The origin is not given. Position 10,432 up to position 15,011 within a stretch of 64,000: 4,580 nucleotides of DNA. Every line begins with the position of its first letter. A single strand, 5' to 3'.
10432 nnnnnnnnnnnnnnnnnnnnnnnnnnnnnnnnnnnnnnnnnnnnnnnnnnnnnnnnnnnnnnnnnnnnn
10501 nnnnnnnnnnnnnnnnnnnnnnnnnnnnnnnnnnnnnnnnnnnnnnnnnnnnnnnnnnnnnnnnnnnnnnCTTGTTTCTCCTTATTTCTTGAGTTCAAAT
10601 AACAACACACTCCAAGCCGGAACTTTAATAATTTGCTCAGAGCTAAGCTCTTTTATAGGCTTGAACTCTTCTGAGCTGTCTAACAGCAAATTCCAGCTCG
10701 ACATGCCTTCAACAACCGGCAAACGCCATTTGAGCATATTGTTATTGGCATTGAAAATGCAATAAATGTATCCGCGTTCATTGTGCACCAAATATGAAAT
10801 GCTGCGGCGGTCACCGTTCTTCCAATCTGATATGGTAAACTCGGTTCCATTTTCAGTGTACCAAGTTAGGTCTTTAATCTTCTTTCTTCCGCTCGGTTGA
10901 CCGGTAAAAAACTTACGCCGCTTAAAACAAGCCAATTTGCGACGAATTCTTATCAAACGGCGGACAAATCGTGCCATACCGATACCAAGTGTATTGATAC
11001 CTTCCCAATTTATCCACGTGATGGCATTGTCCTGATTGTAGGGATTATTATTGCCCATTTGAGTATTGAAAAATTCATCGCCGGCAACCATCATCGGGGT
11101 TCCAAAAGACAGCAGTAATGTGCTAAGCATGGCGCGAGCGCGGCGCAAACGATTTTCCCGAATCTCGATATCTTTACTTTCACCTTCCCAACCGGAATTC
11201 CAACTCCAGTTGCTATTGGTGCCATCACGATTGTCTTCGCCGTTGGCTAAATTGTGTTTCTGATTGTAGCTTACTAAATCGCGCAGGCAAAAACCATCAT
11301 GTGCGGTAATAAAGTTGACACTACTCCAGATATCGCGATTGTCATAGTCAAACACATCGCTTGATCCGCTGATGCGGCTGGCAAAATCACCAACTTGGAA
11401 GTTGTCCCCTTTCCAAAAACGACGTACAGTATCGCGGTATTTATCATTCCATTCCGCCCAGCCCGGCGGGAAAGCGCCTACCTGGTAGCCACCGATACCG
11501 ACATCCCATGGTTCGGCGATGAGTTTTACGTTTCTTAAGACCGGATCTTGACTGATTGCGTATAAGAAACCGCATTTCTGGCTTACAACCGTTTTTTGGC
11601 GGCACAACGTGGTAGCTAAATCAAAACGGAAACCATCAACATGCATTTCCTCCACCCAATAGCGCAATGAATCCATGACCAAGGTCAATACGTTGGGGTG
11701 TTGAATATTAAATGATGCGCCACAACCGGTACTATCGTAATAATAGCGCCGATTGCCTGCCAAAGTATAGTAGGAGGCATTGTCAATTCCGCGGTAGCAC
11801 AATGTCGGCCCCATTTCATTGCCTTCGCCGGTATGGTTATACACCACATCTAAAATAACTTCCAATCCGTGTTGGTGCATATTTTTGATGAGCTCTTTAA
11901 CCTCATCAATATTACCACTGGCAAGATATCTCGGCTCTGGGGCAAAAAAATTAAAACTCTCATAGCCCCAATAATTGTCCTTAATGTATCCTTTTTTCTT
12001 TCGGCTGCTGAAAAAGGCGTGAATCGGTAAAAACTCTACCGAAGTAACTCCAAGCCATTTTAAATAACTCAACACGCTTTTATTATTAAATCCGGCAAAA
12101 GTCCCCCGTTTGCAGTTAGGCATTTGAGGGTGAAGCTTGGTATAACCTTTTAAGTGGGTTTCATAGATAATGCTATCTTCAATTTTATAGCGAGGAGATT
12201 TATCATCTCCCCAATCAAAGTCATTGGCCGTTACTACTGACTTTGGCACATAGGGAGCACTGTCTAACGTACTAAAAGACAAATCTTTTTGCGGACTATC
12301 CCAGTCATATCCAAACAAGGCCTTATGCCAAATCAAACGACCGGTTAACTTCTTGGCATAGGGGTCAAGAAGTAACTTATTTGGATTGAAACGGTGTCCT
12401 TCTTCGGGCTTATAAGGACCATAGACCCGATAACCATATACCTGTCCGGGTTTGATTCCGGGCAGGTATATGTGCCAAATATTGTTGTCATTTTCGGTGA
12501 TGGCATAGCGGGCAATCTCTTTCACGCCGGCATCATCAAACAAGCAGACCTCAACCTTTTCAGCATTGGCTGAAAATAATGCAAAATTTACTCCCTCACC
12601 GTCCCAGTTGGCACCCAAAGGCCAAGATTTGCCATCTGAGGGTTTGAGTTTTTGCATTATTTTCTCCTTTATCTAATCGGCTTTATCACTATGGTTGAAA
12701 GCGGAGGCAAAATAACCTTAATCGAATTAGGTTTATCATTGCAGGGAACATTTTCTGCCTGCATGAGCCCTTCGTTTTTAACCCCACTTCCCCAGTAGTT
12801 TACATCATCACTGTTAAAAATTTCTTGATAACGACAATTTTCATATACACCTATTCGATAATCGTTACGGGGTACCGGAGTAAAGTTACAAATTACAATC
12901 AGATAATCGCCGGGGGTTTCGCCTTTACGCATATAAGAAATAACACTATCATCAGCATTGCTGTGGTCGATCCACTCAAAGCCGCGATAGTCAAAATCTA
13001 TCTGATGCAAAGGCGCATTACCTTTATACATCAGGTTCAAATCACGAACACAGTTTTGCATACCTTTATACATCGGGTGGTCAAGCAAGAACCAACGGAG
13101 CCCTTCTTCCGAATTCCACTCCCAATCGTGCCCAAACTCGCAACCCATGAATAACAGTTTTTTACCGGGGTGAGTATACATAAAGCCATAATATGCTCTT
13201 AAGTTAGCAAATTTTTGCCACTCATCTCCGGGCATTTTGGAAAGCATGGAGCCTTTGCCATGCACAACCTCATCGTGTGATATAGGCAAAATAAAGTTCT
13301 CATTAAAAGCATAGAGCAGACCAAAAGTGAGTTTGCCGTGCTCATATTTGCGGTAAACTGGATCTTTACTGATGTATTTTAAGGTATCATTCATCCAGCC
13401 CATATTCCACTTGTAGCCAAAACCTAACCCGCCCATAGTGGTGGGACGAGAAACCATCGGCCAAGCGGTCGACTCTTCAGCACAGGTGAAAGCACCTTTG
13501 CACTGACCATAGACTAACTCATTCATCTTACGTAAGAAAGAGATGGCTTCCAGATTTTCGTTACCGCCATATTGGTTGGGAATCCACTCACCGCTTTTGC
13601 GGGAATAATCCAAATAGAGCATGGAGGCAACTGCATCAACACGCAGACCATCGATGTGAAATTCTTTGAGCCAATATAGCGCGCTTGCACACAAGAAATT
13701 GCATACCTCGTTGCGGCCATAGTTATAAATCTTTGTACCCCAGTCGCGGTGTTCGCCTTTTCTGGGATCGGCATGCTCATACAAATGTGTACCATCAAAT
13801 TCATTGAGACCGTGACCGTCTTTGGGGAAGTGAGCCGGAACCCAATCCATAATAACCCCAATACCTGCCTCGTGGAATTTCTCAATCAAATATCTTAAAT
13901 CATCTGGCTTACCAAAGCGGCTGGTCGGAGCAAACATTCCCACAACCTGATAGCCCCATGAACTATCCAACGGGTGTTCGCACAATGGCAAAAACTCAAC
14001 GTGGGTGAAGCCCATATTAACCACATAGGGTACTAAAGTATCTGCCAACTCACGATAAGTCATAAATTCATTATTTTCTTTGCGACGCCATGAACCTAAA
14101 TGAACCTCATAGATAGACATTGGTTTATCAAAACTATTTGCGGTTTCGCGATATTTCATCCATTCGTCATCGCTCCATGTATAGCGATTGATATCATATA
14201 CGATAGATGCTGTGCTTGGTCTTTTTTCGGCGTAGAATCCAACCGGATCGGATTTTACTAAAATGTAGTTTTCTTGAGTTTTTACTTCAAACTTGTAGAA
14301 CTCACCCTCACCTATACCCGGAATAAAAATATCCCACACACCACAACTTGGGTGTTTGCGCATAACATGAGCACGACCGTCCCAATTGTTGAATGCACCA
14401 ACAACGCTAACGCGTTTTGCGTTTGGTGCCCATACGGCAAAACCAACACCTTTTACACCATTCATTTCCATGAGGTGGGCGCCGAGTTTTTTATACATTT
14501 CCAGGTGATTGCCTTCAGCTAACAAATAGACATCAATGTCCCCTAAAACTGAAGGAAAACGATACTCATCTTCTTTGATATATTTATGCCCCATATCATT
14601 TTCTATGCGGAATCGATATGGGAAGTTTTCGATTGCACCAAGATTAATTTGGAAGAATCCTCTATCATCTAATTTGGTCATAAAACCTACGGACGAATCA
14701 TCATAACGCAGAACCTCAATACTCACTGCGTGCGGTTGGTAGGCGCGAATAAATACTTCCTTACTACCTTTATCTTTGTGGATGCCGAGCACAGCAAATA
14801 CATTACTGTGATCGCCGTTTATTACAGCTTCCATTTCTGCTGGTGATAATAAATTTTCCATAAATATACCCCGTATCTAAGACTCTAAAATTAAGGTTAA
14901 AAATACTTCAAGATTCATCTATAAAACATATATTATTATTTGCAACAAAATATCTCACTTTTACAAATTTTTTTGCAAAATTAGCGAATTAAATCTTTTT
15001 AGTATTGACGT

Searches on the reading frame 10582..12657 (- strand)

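Call 71: search_protein_families(library=pfam, proteins=[window:10582-12657:-], max_evalue=0.00001)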
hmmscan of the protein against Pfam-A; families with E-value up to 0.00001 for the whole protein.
window:10582-12657:- (691 aa): 2 families
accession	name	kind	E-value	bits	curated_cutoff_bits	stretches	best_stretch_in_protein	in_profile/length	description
PF02922.24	CBM_48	-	1.9e-21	76.6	22.4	1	13-101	1-83/83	Carbohydrate-binding module 48 (Isoamylase N-terminal domain)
PF00128.31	Alpha-amylase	-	8.1e-18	65.3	22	1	184-280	15-96/446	Alpha amylase, catalytic domain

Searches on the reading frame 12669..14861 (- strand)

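Call 71: search_protein_families(library=pfam, proteins=[window:12669-14861:-], max_evalue=0.00001)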
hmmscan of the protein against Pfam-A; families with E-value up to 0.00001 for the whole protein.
window:12669-14861:- (730 aa): 4 families
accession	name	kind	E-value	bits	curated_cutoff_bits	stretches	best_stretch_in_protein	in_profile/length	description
PF02922.24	CBM_48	-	1.7e-29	102.4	22.4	1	125-207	1-82/83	Carbohydrate-binding module 48 (Isoamylase N-terminal domain)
PF22019.2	GlgB_N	-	2.5e-24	85.6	27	1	7-100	2-94/94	alpha-1,4-glucan branching enzyme GlgB, N-terminal domain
PF02806.24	Alpha-amylase_C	-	2.9e-23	82.5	21.2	1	630-728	1-94/95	Alpha amylase, C-terminal all-beta domain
PF00128.31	Alpha-amylase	-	2.1e-13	50.7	22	1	278-347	26-94/446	Alpha amylase, catalytic domain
